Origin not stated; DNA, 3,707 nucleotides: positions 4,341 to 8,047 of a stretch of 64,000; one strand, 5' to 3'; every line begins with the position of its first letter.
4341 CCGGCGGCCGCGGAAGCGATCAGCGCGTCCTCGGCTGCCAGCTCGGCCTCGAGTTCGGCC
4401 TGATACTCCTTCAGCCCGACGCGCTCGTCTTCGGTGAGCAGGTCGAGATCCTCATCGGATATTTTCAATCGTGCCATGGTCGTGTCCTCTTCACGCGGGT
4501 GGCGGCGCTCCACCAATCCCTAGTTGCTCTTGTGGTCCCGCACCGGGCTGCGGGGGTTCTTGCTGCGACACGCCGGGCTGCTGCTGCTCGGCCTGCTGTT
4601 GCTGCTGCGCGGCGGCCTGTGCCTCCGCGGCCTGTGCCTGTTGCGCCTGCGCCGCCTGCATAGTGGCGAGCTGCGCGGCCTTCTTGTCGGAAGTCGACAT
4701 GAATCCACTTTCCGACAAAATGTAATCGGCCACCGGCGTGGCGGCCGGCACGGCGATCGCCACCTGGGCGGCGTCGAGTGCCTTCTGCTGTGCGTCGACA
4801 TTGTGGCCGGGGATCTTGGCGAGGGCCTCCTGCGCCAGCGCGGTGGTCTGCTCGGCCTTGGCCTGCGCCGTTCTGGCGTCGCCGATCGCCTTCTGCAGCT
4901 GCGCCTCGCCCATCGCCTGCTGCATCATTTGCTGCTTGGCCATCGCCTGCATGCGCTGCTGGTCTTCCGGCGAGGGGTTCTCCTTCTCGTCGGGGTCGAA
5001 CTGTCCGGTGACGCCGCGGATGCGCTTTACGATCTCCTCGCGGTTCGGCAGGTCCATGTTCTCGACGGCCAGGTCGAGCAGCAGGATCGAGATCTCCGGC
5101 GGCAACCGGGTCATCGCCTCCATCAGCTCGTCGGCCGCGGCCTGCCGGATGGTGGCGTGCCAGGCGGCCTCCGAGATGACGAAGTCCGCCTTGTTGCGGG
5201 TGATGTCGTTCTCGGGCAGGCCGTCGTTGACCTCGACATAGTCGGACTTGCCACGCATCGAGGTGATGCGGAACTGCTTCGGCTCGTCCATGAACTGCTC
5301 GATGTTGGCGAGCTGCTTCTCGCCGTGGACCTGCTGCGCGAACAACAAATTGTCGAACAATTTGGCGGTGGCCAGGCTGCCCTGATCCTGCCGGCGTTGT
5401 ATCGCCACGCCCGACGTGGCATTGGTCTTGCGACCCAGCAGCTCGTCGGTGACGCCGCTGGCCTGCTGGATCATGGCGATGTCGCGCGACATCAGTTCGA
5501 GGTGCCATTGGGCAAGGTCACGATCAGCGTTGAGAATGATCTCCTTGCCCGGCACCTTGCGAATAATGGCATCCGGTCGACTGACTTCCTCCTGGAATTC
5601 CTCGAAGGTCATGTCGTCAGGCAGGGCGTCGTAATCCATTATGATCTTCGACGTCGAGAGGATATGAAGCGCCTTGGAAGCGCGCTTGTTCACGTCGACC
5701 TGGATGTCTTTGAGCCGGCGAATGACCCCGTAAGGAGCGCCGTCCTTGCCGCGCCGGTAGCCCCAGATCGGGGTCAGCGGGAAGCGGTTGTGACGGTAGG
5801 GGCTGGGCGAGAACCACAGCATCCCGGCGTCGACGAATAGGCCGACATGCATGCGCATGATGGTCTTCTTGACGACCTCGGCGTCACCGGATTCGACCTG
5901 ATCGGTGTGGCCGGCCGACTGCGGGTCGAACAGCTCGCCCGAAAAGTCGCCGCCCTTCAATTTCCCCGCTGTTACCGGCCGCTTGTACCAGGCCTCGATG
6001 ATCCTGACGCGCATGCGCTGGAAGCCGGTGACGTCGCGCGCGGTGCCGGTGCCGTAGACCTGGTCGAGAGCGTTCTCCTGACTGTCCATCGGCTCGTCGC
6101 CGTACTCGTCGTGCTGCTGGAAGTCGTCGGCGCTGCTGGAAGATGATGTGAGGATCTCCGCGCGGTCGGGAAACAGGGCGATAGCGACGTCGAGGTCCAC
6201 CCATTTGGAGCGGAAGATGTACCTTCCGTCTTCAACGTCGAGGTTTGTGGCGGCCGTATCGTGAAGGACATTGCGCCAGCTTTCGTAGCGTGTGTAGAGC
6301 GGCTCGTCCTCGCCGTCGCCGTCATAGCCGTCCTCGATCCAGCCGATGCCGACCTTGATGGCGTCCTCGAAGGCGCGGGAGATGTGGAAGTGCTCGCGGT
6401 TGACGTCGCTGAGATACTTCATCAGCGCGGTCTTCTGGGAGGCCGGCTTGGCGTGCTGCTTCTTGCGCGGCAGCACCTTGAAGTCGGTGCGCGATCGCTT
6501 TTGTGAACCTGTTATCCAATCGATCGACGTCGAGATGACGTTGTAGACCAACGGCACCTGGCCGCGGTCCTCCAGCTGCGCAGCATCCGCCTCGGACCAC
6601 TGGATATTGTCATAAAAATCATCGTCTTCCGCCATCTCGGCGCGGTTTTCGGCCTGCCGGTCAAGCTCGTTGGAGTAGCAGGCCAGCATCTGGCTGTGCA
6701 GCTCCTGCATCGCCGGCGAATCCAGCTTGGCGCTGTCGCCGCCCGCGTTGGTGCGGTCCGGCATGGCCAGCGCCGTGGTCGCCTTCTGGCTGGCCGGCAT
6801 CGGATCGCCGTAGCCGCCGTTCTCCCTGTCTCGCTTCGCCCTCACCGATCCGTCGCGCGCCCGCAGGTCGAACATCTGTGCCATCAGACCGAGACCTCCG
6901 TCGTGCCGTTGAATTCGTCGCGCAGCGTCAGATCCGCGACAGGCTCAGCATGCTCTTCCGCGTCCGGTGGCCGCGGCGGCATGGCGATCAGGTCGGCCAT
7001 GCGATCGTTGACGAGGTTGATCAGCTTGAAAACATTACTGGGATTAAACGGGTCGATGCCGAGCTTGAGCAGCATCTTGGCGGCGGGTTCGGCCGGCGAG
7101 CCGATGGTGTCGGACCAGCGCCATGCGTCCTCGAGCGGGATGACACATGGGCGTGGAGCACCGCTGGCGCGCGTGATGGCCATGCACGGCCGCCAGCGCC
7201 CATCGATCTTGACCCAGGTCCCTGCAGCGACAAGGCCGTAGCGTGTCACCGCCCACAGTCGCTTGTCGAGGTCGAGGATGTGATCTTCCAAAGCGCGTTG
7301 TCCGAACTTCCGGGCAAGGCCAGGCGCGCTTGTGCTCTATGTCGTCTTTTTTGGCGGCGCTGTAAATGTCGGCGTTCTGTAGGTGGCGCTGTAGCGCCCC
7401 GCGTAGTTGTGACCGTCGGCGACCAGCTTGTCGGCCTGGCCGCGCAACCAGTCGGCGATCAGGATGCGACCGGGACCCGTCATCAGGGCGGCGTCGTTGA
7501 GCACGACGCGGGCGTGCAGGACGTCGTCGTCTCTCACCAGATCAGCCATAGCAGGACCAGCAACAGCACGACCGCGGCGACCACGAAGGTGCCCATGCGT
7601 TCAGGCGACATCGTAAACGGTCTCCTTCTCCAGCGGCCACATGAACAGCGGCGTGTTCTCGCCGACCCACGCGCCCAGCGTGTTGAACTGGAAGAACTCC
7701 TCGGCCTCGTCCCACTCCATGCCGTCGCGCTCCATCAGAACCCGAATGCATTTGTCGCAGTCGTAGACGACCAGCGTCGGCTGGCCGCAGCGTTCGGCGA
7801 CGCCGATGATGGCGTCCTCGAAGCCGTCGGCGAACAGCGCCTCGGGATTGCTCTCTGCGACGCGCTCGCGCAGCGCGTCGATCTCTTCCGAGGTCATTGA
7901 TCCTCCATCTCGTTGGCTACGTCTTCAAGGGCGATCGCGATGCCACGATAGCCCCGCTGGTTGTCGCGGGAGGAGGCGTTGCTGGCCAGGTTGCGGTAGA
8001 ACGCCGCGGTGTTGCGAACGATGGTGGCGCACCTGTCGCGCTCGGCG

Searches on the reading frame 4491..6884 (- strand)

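Call 18: search_protein_families(library=pfam, proteins=[window:4491-6884:-], max_evalue=0.01)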
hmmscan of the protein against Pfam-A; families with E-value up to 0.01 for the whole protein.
window:4491-6884:- (797 aa): 1 family
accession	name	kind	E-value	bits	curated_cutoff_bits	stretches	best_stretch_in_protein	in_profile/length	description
PF16510.12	P22_portal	-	2.7e-178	594.6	26.1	1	70-670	4-591/594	Phage P22-like portal protein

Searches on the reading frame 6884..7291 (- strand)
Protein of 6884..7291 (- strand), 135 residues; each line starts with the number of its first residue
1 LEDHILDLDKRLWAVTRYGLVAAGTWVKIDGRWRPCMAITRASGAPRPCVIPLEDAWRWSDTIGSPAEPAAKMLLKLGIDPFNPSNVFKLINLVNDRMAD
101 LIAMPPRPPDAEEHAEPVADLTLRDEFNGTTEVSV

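Call 18: search_protein_families(library=pfam, proteins=[window:6884-7291:-], max_evalue=0.01)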
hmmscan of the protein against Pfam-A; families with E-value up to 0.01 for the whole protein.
window:6884-7291:- (135 aa): 0 families

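Call 66: search_protein_families(library=phrogs, proteins=[window:6884-7291:-], max_evalue=0.001)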
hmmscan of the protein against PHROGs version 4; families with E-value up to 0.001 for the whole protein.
window:6884-7291:- (135 aa): 1 family
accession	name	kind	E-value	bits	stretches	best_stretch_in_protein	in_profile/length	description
phrog_10057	-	other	9.6e-27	94.7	1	1-132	1-133/141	DNA methyltransferase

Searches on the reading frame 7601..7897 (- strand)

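Call 18: search_protein_families(library=pfam, proteins=[window:7601-7897:-], max_evalue=0.01)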
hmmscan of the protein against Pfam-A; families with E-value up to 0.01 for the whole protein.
window:7601-7897:- (98 aa): 0 families

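Call 66: search_protein_families(library=phrogs, proteins=[window:7601-7897:-], max_evalue=0.001)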
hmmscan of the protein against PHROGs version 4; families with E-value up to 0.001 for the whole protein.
window:7601-7897:- (98 aa): 1 family
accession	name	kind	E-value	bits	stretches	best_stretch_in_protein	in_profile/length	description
phrog_13182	-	unknown function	3.5e-25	89.7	1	5-93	70-157/166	-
